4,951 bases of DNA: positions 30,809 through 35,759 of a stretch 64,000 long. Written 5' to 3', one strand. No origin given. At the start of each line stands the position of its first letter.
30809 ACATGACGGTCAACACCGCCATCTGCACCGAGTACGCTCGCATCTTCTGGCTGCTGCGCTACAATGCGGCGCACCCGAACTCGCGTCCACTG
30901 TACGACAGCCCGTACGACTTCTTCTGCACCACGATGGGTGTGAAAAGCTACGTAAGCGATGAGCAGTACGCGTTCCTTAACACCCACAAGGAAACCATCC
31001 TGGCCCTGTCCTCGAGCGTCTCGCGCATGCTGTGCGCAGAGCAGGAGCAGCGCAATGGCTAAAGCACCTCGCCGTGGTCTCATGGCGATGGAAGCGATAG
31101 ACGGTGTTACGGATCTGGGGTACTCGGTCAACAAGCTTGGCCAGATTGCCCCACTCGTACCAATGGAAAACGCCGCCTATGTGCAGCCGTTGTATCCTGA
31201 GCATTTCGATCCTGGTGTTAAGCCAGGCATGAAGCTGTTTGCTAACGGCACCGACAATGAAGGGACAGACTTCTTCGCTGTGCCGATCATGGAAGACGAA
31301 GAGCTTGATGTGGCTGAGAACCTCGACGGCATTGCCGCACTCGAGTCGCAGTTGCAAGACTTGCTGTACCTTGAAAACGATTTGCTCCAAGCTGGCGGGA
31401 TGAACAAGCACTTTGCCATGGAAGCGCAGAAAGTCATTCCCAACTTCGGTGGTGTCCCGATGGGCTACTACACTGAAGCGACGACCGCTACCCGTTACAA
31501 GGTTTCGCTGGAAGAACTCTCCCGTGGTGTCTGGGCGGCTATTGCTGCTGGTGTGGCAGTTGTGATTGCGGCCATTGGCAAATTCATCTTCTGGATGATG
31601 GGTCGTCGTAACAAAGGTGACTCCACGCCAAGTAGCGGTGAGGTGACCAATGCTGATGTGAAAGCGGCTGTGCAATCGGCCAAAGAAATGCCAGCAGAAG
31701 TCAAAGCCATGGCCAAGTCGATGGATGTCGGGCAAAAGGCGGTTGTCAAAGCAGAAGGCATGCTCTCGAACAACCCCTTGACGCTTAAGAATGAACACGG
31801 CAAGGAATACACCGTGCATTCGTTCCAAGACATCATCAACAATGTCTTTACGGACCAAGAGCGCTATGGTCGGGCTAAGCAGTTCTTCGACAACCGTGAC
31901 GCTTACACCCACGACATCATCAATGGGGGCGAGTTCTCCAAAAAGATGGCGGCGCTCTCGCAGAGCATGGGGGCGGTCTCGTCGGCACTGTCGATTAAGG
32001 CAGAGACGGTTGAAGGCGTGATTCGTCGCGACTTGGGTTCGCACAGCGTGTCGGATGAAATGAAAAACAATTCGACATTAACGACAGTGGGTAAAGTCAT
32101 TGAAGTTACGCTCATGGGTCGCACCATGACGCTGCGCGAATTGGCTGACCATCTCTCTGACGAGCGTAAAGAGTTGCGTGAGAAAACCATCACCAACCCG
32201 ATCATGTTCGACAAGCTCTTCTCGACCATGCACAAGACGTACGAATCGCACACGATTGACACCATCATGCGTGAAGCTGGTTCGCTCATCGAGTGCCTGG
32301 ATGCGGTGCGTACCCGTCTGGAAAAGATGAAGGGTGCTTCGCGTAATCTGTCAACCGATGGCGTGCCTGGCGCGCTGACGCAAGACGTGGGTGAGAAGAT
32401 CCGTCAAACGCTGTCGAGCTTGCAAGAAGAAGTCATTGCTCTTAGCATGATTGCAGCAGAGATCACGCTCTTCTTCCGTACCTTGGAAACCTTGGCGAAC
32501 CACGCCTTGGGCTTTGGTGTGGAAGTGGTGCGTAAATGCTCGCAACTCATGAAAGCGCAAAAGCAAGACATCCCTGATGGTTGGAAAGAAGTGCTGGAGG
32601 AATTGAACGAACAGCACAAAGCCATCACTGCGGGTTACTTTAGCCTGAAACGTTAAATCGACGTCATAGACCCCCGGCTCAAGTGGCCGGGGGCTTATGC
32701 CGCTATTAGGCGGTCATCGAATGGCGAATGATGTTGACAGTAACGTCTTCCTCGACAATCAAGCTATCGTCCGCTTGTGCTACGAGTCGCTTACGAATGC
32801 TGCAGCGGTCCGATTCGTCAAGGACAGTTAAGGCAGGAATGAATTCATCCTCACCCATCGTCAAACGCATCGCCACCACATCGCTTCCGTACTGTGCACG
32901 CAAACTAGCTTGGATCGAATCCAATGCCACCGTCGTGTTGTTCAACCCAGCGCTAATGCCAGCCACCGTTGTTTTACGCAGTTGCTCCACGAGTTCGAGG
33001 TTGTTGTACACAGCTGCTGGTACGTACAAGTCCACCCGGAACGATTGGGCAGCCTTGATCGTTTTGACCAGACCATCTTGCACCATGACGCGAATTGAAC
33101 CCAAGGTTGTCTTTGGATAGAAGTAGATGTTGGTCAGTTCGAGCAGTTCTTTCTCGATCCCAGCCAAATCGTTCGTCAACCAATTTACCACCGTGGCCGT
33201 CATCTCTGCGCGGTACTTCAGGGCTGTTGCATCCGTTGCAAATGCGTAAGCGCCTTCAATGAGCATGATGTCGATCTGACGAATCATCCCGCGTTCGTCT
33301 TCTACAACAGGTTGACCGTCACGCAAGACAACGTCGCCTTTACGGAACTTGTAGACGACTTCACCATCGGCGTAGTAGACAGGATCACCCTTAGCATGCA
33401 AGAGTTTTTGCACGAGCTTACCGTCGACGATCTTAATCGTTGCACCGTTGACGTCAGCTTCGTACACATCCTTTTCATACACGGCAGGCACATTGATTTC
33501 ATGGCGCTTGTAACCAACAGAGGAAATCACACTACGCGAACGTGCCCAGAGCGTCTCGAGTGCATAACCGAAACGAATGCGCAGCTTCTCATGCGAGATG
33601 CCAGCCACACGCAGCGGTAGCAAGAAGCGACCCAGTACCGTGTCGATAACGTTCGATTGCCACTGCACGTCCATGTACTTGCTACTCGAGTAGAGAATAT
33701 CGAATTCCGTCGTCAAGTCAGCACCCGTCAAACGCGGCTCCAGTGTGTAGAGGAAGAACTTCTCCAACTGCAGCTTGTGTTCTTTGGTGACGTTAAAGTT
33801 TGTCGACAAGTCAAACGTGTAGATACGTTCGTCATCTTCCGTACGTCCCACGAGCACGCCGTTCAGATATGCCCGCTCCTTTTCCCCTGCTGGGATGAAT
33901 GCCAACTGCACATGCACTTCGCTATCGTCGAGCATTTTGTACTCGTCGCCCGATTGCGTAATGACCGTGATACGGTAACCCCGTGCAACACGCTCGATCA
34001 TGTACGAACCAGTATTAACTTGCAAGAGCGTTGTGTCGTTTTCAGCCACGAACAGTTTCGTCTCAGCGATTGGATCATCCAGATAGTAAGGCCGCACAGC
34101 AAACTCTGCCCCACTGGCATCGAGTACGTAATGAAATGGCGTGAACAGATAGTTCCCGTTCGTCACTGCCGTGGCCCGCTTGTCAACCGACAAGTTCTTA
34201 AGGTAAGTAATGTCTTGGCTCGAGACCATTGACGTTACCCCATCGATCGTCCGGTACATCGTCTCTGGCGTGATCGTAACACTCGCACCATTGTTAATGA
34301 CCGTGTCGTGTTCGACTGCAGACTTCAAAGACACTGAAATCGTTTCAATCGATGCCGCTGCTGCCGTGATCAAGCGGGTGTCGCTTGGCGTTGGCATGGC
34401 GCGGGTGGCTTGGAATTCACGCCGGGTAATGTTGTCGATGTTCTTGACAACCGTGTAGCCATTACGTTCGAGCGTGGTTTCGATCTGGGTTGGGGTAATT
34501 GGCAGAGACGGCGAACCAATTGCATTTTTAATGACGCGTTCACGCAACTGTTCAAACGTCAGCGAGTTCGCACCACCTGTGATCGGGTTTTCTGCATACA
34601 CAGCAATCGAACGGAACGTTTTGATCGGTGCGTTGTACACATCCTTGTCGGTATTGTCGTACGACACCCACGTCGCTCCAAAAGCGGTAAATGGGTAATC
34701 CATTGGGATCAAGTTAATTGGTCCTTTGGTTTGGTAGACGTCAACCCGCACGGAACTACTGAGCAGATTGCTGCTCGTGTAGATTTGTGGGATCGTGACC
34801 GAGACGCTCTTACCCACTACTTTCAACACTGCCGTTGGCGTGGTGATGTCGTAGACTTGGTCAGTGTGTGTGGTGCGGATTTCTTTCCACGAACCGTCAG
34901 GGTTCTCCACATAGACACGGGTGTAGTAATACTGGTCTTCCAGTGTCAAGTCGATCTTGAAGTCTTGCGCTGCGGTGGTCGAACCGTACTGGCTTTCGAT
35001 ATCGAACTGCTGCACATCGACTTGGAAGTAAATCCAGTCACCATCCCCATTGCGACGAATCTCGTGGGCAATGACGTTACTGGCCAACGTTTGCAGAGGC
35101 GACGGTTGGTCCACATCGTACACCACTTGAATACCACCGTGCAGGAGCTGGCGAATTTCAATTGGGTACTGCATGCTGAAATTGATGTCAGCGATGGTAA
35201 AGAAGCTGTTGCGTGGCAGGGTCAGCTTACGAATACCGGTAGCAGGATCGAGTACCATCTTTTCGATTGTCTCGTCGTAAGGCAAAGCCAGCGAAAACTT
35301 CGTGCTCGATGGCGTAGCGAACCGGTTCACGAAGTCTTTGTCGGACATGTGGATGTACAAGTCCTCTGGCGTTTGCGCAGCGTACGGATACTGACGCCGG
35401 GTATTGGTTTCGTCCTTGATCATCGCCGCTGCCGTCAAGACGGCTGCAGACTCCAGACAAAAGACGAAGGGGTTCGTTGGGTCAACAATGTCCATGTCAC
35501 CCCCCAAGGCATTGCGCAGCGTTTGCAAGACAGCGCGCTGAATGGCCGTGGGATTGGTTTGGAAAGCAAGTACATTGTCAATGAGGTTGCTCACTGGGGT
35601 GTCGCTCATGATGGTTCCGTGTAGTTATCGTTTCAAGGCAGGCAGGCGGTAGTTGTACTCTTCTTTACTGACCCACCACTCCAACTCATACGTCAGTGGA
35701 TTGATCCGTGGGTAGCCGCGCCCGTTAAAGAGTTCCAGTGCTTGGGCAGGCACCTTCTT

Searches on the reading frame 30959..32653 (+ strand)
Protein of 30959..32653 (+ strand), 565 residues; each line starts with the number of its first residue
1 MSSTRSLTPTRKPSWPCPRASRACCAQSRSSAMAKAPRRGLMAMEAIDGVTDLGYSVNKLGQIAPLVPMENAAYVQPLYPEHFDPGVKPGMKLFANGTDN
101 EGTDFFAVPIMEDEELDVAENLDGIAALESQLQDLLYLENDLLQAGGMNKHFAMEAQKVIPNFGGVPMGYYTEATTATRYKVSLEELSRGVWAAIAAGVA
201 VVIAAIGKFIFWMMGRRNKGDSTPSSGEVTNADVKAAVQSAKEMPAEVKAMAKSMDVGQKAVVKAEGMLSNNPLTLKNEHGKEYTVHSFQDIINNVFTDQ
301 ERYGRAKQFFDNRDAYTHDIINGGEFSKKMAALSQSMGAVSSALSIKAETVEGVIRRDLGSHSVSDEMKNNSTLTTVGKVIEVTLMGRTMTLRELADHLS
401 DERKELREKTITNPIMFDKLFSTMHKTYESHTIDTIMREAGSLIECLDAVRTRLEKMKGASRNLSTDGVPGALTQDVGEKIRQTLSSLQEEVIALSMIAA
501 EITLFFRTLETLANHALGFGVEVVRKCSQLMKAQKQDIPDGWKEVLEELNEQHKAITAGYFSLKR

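Call 64: search_protein_families(library=phrogs, proteins=[window:30959-32653:+], max_evalue=0.00001)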
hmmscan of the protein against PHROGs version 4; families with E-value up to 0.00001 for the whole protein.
window:30959-32653:+ (565 aa): 1 family
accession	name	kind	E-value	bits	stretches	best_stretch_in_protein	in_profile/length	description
phrog_29544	-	unknown function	1.3e-18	68.2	1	95-262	28-199/596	-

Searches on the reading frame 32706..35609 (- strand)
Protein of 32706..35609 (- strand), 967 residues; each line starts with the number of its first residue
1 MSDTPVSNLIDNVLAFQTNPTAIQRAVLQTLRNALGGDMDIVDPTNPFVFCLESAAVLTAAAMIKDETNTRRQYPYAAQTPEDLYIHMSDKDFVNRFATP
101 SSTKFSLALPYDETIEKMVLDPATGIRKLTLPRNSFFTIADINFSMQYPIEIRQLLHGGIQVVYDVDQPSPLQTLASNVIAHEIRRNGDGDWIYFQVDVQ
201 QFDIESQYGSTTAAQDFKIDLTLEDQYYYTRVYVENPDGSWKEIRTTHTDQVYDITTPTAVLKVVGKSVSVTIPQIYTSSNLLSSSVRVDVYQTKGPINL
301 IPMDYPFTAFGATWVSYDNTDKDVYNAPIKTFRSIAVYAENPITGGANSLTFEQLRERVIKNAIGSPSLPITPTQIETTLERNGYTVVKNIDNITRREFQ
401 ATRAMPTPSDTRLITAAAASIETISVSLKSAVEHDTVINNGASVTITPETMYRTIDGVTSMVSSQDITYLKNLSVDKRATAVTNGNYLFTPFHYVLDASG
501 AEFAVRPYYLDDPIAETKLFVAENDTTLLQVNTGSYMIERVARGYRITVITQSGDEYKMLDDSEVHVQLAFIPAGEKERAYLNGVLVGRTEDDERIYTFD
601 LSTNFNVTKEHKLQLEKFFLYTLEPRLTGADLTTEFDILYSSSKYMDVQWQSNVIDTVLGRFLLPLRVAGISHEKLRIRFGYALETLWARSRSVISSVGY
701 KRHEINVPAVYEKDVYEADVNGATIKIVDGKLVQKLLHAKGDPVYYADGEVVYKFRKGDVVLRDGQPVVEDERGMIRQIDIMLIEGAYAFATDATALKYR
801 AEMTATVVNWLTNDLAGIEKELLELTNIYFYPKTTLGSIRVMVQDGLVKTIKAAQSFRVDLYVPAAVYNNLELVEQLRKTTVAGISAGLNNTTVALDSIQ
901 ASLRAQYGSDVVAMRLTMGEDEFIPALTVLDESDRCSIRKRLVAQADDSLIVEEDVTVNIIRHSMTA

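Call 64: search_protein_families(library=phrogs, proteins=[window:32706-35609:-], max_evalue=0.00001)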
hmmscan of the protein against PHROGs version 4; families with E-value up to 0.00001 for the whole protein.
window:32706-35609:- (967 aa): 1 family
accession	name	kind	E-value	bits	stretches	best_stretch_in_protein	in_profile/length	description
phrog_3248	-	unknown function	0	1061.9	1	7-965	4-967/970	-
